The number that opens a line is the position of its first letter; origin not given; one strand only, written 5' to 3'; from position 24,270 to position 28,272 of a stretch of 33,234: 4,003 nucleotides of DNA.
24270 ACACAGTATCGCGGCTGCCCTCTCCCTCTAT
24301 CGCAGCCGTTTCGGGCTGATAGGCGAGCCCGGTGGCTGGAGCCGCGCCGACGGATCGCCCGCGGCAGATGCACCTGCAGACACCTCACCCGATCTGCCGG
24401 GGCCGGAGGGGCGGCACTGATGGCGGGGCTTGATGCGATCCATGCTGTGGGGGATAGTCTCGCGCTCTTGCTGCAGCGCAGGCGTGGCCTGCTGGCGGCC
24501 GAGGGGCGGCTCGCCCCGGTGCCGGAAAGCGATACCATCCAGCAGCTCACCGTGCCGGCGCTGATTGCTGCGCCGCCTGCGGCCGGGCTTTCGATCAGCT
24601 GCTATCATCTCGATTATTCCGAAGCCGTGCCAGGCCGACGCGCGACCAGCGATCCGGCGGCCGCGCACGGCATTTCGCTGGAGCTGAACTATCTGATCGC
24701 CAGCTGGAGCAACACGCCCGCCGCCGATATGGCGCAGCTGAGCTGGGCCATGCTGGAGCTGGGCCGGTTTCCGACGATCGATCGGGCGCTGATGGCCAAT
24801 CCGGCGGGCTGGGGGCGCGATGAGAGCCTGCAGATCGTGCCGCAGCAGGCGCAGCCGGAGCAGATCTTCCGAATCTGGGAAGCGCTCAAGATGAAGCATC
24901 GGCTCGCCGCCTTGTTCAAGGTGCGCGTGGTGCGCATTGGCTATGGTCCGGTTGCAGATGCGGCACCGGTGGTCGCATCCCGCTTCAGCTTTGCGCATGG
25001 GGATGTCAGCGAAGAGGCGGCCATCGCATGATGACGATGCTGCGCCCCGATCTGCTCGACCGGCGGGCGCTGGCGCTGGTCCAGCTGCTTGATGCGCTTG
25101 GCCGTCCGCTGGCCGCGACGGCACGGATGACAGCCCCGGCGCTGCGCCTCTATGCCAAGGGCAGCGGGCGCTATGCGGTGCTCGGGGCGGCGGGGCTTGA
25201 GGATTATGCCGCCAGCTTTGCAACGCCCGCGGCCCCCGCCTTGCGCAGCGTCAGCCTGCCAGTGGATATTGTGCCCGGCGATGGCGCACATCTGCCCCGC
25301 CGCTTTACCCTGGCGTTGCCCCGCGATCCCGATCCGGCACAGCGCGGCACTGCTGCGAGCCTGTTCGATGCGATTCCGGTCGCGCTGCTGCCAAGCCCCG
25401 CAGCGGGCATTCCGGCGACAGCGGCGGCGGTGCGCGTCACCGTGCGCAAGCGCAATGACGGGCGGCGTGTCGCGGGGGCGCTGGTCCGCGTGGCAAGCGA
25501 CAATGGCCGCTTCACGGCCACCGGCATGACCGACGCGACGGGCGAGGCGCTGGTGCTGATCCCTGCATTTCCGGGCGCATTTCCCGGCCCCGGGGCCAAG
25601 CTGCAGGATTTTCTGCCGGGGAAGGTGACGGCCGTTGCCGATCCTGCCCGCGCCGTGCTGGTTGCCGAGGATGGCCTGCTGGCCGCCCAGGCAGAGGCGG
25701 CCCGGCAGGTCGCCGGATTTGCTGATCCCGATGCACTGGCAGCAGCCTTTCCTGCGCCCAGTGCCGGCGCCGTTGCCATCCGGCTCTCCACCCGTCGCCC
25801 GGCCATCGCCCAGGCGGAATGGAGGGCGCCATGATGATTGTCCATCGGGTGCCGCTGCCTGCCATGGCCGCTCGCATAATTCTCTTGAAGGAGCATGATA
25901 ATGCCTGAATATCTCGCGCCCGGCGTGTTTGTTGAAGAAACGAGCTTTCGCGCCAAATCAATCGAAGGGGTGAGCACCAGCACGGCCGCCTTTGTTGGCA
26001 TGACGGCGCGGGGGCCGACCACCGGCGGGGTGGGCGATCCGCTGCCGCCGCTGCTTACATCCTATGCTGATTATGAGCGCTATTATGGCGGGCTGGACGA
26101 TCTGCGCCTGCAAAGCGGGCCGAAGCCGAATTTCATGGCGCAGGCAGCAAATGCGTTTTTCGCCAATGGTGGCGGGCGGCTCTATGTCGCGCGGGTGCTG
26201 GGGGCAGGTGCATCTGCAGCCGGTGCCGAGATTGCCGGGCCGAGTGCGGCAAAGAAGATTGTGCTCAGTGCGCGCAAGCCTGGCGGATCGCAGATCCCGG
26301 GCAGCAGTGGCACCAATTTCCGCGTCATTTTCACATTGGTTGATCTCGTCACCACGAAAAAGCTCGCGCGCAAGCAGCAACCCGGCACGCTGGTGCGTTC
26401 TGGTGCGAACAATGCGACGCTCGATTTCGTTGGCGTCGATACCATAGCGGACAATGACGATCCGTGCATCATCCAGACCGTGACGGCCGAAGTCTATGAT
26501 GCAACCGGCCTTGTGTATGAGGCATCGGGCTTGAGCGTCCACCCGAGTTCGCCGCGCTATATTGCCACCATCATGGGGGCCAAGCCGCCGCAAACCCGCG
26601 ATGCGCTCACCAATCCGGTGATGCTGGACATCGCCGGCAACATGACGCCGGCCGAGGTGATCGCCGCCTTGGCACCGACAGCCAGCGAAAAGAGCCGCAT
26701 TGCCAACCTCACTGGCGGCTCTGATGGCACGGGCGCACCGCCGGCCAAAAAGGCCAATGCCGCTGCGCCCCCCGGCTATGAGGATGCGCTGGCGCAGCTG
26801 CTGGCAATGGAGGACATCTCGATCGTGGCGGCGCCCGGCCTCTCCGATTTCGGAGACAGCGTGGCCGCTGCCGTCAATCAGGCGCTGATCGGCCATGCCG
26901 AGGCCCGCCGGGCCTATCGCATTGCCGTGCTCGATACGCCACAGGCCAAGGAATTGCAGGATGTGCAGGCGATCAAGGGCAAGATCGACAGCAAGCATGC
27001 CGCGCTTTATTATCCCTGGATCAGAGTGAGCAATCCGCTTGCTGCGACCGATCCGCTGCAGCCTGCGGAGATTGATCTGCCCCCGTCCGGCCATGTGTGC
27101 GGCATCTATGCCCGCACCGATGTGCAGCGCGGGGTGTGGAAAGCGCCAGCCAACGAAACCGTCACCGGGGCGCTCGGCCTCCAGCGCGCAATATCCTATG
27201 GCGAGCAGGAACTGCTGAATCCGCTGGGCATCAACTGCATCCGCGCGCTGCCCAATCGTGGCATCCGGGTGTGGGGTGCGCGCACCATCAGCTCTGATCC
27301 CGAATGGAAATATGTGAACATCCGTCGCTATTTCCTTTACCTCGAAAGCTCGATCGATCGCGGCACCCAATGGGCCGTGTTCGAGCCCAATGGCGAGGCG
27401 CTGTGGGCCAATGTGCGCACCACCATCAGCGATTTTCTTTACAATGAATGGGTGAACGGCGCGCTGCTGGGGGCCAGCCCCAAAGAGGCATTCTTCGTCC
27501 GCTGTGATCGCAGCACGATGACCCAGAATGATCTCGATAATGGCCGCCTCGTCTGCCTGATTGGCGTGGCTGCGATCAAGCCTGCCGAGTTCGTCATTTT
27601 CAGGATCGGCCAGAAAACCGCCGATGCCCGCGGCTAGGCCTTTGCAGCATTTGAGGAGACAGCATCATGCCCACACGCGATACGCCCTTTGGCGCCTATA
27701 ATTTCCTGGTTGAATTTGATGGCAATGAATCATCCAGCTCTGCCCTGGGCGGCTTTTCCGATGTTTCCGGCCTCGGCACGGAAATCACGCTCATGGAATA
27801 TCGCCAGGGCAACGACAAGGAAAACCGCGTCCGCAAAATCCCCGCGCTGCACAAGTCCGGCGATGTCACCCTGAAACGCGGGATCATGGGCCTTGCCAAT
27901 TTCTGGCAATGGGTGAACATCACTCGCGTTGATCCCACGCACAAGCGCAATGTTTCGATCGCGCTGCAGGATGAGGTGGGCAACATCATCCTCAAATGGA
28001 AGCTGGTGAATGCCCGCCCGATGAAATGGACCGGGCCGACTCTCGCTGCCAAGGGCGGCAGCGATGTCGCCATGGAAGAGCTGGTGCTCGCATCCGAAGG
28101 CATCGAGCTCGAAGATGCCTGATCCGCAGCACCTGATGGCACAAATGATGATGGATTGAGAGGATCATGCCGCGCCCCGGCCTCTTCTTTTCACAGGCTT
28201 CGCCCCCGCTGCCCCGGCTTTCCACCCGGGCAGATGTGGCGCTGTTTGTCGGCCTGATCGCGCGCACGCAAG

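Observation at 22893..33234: Phage-tail-like contractile injection system (eCIS/PLTS-type) operon beside housekeeping nadC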

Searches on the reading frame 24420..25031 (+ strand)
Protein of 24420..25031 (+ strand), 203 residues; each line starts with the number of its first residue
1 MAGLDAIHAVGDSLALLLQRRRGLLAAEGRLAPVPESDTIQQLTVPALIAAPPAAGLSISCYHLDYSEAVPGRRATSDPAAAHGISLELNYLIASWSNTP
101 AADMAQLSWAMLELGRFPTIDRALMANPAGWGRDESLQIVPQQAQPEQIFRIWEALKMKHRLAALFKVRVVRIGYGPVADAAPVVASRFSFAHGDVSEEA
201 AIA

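Call 32: search_solved_structures(query=window:24420-25031:+, max_evalue=0.1)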
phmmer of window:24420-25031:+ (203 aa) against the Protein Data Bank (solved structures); distinct sequences matched with E-value up to 0.1: 0.

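Call 57: find_related_loci(query=A1, collection=metagenome_contigs, flank=10000)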
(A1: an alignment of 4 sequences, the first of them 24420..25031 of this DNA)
Query A1 (203 aa) in metagenome_contigs; peptide patterns used: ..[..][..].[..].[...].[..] (x = any residue, [..] = any of these).
190 stretches matched a pattern; 15 encode a relative of the query (tblastn E <= 1e-3); 15 distinct loci.
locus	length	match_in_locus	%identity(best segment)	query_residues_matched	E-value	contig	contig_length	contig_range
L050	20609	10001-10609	60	1-203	5e-84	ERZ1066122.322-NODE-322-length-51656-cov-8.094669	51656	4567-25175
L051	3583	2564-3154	63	1-196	3e-71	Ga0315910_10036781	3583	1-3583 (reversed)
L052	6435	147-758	61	1-203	7e-70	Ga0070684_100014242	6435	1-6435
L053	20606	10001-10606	54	1-202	9e-70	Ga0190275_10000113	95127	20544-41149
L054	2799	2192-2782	62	1-196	2e-70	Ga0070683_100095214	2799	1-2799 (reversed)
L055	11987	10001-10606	58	1-202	2e-69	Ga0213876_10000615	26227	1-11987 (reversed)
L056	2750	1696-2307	61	1-203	7e-69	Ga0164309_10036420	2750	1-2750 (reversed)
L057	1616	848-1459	61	1-203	4e-71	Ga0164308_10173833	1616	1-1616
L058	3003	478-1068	61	1-196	5e-68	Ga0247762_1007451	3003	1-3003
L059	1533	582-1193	58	1-203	2e-70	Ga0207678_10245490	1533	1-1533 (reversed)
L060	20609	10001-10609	53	1-202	9e-66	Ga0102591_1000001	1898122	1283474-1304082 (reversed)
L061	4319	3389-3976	54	1-195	1e-65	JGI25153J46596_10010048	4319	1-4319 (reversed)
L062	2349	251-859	52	1-202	2e-65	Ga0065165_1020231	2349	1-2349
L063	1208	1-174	62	145-202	1e-19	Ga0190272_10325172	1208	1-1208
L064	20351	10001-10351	32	85-189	1e-6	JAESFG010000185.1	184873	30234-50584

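Call 93: search_protein_families(library=ncbifam, proteins=[window:24420-25031:+], max_evalue=0.001)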
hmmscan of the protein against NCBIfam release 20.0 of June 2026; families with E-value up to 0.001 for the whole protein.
window:24420-25031:+ (203 aa): 0 families

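Call 94: search_protein_families(library=pfam, proteins=[L050:9700-9990:+, L060:9736-9990:+], max_evalue=1)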
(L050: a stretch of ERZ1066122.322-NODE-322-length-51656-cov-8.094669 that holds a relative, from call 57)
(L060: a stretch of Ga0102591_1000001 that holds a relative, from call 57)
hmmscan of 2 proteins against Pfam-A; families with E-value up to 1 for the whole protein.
L050:9700-9990:+ (97 aa): 1 family
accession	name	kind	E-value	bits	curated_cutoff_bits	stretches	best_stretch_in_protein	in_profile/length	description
PF11950.13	DUF3467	-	3.5e-08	33.8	25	1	15-84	20-90/92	Protein of unknown function (DUF3467)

L060:9736-9990:+ (85 aa): 1 family
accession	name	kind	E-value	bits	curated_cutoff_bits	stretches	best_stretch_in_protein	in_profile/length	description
PF11950.13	DUF3467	-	1e-05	25.9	25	1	12-84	27-90/92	Protein of unknown function (DUF3467)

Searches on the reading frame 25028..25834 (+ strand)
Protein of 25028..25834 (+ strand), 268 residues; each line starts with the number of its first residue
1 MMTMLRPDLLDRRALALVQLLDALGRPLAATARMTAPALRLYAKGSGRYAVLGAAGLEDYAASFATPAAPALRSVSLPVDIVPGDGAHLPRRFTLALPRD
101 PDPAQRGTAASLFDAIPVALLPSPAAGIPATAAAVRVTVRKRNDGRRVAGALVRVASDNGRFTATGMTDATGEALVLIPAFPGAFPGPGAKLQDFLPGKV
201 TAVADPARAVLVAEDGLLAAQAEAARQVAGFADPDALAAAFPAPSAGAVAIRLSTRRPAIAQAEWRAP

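Call 4: search_protein_families(library=pfam, proteins=[window:25028-25834:+], max_evalue=0.01)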
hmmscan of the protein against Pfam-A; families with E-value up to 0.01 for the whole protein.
window:25028-25834:+ (268 aa): 3 families
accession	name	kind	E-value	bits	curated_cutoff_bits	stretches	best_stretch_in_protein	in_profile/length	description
PF11974.14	bMG3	-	0.0019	18.5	34.9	1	135-175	15-55/103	Bacterial alpha-2-macroglobulin MG3 domain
PF13620.12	CarboxypepD_reg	-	0.0029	18.4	32.3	1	135-173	2-39/82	Carboxypeptidase regulatory-like domain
PF02369.22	Big_1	-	0.006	17.1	34.9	0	131-176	17-64/93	Bacterial Ig-like domain (group 1)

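Call 40: search_protein_families(library=ncbifam, proteins=[window:25028-25834:+], max_evalue=0.01)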
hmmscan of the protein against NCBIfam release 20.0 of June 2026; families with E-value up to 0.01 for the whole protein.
window:25028-25834:+ (268 aa): 0 families

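Call 73: find_homologous_proteins(query=window:25028-25834:+)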
Query window:25028-25834:+ (268 aa): 74 proteins with E <= 0.001 among 8000 candidates.
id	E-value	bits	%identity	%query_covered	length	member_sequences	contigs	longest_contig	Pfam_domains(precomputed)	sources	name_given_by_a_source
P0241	5.7e-157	539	100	100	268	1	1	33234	-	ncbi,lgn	-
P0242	2.8e-91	324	58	100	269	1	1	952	-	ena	-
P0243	1.0e-90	322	62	100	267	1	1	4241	-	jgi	jgi:hypothetical protein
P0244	1.5e-89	318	61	100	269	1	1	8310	-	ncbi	-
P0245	1.1e-84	302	59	100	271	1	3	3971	-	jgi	jgi:hypothetical protein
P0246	9.2e-84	299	61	100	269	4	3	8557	-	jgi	jgi:hypothetical protein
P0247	2.0e-83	298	61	99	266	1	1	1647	-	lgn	-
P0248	5.0e-83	297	60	100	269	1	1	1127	-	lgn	-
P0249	6.9e-83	296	61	100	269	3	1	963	-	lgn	-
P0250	8.4e-83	296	59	100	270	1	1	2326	-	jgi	jgi:hypothetical protein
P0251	1.2e-82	295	60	100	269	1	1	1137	-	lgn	-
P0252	1.9e-82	295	60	100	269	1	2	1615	-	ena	-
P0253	2.0e-82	295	61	99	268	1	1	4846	-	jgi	jgi:hypothetical protein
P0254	5.0e-82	293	60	100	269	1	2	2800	-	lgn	-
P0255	4.7e-81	290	59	100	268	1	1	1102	-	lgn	-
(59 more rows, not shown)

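Call 84: predict_structure(alignment_id=A5)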
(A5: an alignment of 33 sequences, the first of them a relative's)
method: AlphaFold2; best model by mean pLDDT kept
length: 268 residues; sequences in the alignment: 33
mean_pLDDT: 90.8   pTM: 0.86
mean pLDDT of the five models: 90.8, 90.5, 90.0, 89.4, 88.8
residues with pLDDT >= 90: 206; 70-90: 46; 50-70: 10; < 50: 6
segments of 3 or more residues with pLDDT < 50: 1-4
pLDDT, mean of each block of 10 residues (from residue 1): 45 84 94 94 91 88 72 93 95 94 88 93 96 98 95 96 97 97 90 95 94 96 94 95 89 97 91
secondary structure, 60 per line:
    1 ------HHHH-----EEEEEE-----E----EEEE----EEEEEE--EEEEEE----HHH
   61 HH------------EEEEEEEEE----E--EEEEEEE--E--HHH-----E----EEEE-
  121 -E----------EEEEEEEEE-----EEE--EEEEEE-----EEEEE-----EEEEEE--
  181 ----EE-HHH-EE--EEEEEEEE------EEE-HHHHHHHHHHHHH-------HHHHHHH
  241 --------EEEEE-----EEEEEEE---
elements in order: H7-10 E16-21 E32-35 E40-45 E48-53 H58-62 E75-83 E91-97 E116-119 E133-141 E147-149 E152-157 E163-167 E173-178 E196-203 E210-212 H214-226 H234-240 E249-253 E259-265

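Call 86: fold_search(model_id=the predicted structure, library=pdb)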
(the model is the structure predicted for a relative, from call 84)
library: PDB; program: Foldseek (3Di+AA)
matches with E <= 10: 1151; with E <= 0.001: 5
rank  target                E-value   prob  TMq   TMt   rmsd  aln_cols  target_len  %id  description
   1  9lr7_B                4.0e-04  0.84  0.20  0.14  18.2       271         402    8  Crystal Structure of the Basal pilin EbpB from Enterococcus faecalis. (released 2025-07-16)
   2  9lr7_A                4.2e-04  0.85  0.20  0.14  18.3       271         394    7  Crystal Structure of the Basal pilin EbpB from Enterococcus faecalis. (released 2025-07-16)
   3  7dm0_A                6.5e-04  0.75  0.15  0.22  17.3       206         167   14  Biofilm associated protein - C region (released 2021-12-15)
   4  3kpt_A                7.7e-04  0.63  0.17  0.13  20.6       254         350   10  Crystal structure of BcpA, the major pilin subunit of Bacillus cereus (released 2009-11-24)
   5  9lj6                  8.6e-04  0.95  0.24  0.26  17.8       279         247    7  Crystal Structure of C-terminal rigid fragment containing middle and C-terminal domains of the Basal pilin EbpB from Ent (released 2025-07-16)
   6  3rkp_B                1.0e-03  0.51  0.16  0.13  20.7       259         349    8  Crystal structure of BcpA*(D312A), the major pilin subunit of Bacillus cereus (released 2012-05-30)
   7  9lr7_D                1.1e-03  0.95  0.24  0.18  18.1       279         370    6  Crystal Structure of the Basal pilin EbpB from Enterococcus faecalis. (released 2025-07-16)
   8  9m00_B                1.2e-03  0.72  0.20  0.17  17.8       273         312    7  Crystal Structure of the Basal pilin EbpB from Enterococcus faecalis with a partially disordered N-terminal domain. (released 2025-07-16)
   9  9m00_A                1.2e-03  0.72  0.20  0.17  17.9       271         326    8  Crystal Structure of the Basal pilin EbpB from Enterococcus faecalis with a partially disordered N-terminal domain. (released 2025-07-16)
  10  9lr7_C                1.2e-03  0.72  0.20  0.15  17.7       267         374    8  Crystal Structure of the Basal pilin EbpB from Enterococcus faecalis. (released 2025-07-16)
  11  3kpt_B                1.3e-03  0.54  0.16  0.12  19.6       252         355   10  Crystal structure of BcpA, the major pilin subunit of Bacillus cereus (released 2009-11-24)
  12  5hts_E                1.4e-03  0.54  0.18  0.19  18.1       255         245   10  Crystal structure of shaft pilin spaA from Lactobacillus rhamnosus GG - D295N mutant (released 2016-07-20)
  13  3rkp_A                1.6e-03  0.41  0.16  0.13  19.3       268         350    8  Crystal structure of BcpA*(D312A), the major pilin subunit of Bacillus cereus (released 2012-05-30)
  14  5hts_A                3.4e-03  0.38  0.17  0.18  18.2       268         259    9  Crystal structure of shaft pilin spaA from Lactobacillus rhamnosus GG - D295N mutant (released 2016-07-20)
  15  1wlh_B                3.4e-03  0.38  0.16  0.14  20.9       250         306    8  Molecular structure of the rod domain of Dictyostelium filamin (released 2004-10-05)
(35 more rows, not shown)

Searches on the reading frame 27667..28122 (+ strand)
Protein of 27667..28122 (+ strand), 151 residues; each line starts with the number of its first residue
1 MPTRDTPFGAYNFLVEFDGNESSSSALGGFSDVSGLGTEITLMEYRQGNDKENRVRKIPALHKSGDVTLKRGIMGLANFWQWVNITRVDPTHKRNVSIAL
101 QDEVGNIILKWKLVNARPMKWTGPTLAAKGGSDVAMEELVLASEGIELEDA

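Call 4: search_protein_families(library=pfam, proteins=[window:27667-28122:+], max_evalue=0.01)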
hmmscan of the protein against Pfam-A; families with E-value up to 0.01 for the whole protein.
window:27667-28122:+ (151 aa): 2 families
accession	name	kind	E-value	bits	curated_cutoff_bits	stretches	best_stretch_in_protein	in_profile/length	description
PF06841.18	Phage_T4_gp19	-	5.9e-32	110.7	28.2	1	10-147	2-134/134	T4-like virus tail tube protein gp19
PF23166.1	Ig_N_CWD1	-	0.0074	16.9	27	0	83-126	15-59/121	Alpha-glucan water dikinase 1 Ig-like N-terminal domain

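Call 7: find_encoding_contigs(protein=window:27667-28122:+, flank=10000, max_places=6)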
Protein window:27667-28122:+ (151 aa): 1 contig read that carries it; 1 place shown.
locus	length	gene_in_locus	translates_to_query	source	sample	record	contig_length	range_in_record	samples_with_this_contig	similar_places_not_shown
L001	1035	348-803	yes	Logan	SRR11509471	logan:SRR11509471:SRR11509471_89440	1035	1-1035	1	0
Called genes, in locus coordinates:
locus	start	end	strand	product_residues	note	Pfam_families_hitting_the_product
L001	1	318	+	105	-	?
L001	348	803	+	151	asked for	PF06841:Phage_T4_gp19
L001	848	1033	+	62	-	?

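Call 23: search_solved_structures(query=window:27667-28122:+, max_evalue=0.001)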
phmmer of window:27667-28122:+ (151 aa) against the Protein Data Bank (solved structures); distinct sequences matched with E-value up to 0.001: 14.
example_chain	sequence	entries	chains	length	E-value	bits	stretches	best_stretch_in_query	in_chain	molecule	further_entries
9r9h_B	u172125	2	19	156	1.6e-22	83.3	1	7-148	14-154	Phage tail protein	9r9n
7adz_1a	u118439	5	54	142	1.6e-19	73.6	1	7-149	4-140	Phage tail protein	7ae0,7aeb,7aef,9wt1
7b5h_AN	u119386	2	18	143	6e-18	68.5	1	13-149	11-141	All3324 protein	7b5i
9qgl_1A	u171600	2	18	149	3.9e-14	56.1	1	29-149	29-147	Phage tail protein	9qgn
6j0b_a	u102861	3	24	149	5.9e-13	52.3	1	10-146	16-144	Pvc1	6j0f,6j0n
6rao_A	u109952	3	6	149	4.4e-12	49.5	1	29-149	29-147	Afp1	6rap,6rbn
7aeb_Y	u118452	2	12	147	3.2e-10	43.5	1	7-139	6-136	Phospholipid/glycerol acyltransferase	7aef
9rce_I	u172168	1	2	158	3.9e-09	39.9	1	5-141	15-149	Conserved hypothetical phage tail region protein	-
8bl4_v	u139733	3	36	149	8.4e-09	38.8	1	30-142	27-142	Phage tail protein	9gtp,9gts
6rao_F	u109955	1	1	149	4.8e-08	36.4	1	5-139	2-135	Afp5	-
9gtp_a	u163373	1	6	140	1.4e-07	34.9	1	16-145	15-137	Phage tail protein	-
9qgl_5A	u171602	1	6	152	1.3e-06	31.7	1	6-128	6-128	Phage tail protein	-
6j0n_n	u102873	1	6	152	1.5e-06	31.5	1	6-128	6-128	Pvc5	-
7b5h_AM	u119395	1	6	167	0.00032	24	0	82-141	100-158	All3323 protein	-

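Call 93: search_protein_families(library=ncbifam, proteins=[window:27667-28122:+], max_evalue=0.001)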
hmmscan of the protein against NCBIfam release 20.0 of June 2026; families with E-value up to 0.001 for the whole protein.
window:27667-28122:+ (151 aa): 3 families
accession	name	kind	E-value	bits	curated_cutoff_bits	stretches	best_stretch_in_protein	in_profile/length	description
TIGR02241.1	TIGR02241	subfamily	1.8e-28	99.1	62.4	1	7-148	3-140/141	conserved hypothetical phage tail region protein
NF053770.1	CIS5_fam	equivalog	1.8e-22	79.6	260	1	4-144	4-138/148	CIS5 family contractile injection system inner tube adaptor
NF053769.1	CIS1_fam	equivalog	7.6e-08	32.6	220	1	5-147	4-146/150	CIS1 family contractile injection system inner tube protein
